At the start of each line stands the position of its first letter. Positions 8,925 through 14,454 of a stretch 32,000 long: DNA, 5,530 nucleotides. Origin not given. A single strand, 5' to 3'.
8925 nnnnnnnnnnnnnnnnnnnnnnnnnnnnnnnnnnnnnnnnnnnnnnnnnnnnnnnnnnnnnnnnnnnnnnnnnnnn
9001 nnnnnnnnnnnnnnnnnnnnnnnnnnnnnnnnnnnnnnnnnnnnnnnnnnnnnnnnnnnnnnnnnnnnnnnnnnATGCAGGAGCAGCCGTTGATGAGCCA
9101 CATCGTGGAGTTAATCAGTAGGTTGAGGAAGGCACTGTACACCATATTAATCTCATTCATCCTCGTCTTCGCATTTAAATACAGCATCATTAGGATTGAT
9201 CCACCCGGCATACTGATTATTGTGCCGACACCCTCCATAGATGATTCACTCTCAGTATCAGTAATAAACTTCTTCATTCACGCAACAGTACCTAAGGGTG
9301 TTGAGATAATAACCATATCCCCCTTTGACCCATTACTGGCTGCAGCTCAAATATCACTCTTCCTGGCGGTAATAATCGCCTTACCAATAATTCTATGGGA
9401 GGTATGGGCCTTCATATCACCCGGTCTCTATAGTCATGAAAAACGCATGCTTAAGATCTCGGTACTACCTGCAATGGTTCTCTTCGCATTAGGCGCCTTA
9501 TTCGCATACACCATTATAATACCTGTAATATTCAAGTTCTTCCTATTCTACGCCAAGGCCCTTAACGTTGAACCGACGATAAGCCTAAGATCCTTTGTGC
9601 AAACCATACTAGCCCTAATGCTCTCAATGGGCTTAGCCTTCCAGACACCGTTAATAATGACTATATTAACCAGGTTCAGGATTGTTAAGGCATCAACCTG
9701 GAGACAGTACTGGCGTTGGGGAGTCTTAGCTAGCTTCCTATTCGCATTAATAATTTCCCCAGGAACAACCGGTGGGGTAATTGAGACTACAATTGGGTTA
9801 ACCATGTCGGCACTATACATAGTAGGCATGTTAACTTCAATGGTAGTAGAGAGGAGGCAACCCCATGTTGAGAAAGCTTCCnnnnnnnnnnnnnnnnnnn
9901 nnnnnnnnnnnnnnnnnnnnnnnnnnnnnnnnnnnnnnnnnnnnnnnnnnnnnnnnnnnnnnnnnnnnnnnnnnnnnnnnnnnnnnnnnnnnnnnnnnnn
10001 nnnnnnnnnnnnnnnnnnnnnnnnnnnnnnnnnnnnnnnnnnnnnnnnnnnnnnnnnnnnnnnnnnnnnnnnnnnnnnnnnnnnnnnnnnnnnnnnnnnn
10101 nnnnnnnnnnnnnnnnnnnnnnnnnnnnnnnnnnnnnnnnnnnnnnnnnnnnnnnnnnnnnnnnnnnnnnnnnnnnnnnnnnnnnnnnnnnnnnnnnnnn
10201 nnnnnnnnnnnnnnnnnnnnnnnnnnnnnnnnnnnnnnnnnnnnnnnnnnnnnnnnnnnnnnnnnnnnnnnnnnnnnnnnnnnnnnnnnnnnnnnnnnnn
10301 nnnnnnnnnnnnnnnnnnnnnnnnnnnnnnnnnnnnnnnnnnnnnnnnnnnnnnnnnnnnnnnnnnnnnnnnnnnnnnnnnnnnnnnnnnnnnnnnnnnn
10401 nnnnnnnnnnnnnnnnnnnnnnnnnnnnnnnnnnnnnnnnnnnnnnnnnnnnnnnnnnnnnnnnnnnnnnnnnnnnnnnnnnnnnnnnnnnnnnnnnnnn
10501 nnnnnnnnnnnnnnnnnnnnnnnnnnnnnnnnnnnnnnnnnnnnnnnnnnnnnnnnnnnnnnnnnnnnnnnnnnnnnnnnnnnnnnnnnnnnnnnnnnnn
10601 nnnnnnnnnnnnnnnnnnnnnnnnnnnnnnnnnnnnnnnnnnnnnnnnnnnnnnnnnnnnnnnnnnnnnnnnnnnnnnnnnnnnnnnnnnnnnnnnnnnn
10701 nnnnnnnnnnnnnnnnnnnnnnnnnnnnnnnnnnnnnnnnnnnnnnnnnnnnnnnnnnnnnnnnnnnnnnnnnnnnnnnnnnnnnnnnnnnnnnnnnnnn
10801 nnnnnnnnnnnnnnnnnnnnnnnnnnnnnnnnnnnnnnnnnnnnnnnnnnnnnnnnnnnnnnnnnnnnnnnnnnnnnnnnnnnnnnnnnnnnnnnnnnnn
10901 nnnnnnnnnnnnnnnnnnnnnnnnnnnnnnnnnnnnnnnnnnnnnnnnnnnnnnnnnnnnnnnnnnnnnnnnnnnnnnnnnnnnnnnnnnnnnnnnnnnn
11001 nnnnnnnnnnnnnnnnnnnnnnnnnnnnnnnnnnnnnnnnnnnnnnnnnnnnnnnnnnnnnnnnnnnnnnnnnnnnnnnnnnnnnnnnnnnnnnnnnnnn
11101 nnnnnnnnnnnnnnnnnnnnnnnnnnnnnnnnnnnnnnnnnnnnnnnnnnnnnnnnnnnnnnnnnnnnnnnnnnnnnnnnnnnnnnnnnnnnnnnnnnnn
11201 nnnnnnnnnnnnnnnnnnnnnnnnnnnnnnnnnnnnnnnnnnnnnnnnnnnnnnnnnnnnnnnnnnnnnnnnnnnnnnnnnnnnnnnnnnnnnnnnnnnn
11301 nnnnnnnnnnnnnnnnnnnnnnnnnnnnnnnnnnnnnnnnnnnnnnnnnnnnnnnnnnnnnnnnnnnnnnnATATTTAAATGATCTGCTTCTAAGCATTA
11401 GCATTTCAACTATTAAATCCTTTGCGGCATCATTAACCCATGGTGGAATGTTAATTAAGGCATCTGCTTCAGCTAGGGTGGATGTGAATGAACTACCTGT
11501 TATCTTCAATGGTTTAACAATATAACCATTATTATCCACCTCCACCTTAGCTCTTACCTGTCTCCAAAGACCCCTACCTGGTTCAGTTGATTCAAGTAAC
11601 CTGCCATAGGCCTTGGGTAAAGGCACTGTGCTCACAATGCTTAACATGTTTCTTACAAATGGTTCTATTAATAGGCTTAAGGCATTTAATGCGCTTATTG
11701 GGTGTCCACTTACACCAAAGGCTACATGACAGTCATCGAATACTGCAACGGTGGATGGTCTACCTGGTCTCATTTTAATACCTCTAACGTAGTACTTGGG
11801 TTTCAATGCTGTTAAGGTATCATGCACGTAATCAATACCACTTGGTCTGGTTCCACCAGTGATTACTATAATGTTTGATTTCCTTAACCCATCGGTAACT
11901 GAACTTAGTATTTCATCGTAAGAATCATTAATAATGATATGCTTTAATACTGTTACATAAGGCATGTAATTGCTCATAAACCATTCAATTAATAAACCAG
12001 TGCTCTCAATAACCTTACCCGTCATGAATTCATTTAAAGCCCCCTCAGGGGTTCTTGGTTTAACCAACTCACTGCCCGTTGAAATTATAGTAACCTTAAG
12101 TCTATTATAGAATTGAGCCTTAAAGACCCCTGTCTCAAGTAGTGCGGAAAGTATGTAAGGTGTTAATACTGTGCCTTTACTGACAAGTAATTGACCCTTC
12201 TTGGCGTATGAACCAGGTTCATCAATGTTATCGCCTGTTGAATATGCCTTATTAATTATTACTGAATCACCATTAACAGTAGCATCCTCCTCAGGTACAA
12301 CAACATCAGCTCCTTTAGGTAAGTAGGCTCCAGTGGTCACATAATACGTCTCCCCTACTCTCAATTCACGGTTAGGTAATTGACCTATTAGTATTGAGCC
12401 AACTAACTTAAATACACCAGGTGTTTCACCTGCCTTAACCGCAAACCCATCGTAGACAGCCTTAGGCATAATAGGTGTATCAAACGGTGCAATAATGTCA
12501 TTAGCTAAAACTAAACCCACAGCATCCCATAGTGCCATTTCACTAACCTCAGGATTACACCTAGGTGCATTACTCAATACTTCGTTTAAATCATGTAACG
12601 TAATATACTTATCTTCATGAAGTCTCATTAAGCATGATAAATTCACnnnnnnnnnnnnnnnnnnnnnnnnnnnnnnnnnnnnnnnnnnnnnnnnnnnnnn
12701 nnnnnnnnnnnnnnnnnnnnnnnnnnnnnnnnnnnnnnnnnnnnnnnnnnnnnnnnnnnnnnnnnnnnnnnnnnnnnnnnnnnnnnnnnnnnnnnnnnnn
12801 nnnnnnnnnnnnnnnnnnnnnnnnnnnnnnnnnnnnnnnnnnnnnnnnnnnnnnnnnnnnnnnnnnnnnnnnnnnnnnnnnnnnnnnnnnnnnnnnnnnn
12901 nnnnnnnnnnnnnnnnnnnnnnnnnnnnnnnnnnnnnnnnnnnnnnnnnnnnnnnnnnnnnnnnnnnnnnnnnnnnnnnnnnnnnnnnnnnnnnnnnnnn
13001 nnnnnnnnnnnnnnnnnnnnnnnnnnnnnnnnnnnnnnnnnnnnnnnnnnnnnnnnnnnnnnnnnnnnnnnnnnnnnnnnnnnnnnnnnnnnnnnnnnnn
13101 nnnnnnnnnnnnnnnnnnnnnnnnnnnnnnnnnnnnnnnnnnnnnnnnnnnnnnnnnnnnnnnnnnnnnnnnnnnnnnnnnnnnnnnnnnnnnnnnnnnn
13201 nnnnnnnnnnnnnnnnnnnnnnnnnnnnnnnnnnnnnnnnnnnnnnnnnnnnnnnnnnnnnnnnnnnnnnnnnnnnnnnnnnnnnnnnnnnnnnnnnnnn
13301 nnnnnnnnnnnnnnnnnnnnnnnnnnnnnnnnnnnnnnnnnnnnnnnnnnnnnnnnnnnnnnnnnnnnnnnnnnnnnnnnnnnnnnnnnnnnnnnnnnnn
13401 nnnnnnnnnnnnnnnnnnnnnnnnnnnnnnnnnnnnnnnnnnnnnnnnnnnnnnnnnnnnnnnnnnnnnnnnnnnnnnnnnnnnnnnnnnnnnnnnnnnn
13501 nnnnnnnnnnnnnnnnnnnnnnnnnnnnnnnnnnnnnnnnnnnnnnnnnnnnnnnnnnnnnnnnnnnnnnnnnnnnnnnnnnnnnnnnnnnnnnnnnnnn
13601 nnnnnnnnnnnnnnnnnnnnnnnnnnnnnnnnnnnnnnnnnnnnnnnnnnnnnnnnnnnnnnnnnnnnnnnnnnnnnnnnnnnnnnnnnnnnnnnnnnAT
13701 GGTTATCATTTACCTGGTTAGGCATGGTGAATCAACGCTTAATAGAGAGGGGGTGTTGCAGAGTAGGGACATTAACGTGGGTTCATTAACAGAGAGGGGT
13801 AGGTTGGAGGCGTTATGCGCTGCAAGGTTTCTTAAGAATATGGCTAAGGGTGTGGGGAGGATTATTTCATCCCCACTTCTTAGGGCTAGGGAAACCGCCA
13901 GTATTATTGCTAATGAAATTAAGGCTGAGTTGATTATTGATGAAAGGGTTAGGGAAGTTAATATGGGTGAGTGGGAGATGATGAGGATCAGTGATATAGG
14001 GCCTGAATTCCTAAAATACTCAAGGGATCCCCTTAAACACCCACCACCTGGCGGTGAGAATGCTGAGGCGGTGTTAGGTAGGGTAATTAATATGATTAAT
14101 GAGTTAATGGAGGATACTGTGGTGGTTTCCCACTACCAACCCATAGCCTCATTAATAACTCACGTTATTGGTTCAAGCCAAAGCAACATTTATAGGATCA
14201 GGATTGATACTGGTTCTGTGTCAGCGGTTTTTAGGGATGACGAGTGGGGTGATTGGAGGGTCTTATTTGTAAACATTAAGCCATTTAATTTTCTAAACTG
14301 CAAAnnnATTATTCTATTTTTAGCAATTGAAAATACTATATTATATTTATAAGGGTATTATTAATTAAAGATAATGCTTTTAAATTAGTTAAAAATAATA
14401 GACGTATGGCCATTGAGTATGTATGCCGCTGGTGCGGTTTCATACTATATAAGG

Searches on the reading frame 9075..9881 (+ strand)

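Call 73: search_protein_families(library=pfam, proteins=[window:9075-9881:+], max_evalue=0.00001)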
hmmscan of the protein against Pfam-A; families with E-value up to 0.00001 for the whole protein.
window:9075-9881:+ (269 aa): 1 family
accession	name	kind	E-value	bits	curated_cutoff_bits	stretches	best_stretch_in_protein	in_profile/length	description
PF00902.23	TatC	-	3.8e-49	167.8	25.1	1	8-231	1-197/208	Sec-independent protein translocase protein (TatC)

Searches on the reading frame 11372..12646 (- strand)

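Call 73: search_protein_families(library=pfam, proteins=[window:11372-12646:-], max_evalue=0.00001)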
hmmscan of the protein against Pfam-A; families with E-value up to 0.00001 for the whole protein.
window:11372-12646:- (425 aa): 3 families
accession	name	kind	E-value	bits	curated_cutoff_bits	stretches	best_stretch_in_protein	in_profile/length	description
PF03453.22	MoeA_N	-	8.2e-31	107.3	30.8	1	23-173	10-160/160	MoeA N-terminal region (domain I and II)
PF00994.29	MoCF_biosynth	-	2.5e-13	50.4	26.6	1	187-332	2-143/144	Probable molybdopterin binding domain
PF03454.20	MoeA_C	-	1.8e-07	31.7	22.1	1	349-406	3-60/72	MoeA C-terminal region (domain IV)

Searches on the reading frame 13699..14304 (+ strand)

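Call 74: search_protein_families(library=pfam, proteins=[window:13699-14304:+], max_evalue=0.00001)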
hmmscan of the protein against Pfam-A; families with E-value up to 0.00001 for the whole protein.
window:13699-14304:+ (202 aa): 1 family
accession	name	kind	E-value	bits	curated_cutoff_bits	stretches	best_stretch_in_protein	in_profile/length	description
PF00300.27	His_Phos_1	-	2.6e-38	132.1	21.7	1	4-182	1-184/194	Histidine phosphatase superfamily (branch 1)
